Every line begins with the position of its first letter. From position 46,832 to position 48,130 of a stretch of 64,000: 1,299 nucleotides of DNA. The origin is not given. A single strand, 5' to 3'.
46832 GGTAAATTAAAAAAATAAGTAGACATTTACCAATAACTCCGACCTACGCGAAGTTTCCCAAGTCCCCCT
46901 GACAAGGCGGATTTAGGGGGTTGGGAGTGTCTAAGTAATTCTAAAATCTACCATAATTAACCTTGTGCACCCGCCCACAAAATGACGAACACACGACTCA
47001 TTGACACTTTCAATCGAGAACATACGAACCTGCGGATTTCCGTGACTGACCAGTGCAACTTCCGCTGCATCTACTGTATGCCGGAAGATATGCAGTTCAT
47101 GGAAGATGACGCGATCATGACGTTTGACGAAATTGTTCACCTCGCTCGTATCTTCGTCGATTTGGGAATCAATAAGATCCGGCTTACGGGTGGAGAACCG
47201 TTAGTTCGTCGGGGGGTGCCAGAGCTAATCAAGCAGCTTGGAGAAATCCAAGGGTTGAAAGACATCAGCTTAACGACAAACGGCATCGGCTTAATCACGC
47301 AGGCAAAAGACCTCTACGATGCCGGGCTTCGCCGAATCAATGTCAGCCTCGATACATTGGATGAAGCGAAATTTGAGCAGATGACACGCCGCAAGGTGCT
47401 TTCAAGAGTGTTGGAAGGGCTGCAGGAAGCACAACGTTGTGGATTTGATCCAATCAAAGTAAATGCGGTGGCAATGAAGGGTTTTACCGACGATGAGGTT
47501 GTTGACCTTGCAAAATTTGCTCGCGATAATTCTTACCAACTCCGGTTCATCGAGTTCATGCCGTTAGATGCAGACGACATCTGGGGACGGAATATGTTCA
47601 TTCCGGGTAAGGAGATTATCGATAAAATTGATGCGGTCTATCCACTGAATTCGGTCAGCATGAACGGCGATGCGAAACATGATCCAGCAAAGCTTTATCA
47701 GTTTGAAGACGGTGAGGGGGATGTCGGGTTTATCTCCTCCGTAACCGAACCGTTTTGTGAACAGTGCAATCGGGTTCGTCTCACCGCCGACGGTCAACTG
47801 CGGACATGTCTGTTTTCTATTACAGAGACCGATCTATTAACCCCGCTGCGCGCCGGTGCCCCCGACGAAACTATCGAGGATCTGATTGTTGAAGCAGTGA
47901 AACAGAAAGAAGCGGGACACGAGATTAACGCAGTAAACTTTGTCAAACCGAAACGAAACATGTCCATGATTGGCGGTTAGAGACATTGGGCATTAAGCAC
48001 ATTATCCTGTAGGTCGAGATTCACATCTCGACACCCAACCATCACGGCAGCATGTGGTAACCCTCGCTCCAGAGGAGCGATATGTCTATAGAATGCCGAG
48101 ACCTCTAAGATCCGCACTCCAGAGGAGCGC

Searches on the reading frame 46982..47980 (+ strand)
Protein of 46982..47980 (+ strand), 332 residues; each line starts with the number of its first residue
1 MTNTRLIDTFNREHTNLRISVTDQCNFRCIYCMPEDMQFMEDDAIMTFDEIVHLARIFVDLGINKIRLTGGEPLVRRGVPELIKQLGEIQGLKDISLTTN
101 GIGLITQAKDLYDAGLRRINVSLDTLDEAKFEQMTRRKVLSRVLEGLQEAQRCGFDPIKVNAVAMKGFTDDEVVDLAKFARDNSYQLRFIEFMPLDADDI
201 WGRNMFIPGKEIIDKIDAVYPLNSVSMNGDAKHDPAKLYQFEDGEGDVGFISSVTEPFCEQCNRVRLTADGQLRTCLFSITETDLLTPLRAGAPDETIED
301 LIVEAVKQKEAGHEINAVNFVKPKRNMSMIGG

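Call 15: search_protein_families(library=pfam, proteins=[window:46982-47980:+])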
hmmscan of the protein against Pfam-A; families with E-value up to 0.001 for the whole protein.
window:46982-47980:+ (332 aa): 3 families
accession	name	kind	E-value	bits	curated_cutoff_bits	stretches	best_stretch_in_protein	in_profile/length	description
PF06463.18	Mob_synth_C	-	1.8e-36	125.3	37.4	1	185-314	1-127/128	Molybdenum Cofactor Synthesis C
PF04055.27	Radical_SAM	-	2e-34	119.6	29.5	1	19-180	1-166/166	Radical SAM superfamily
PF13353.11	Fer4_12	-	5e-06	27.3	22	1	23-124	13-114/137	4Fe-4S single cluster domain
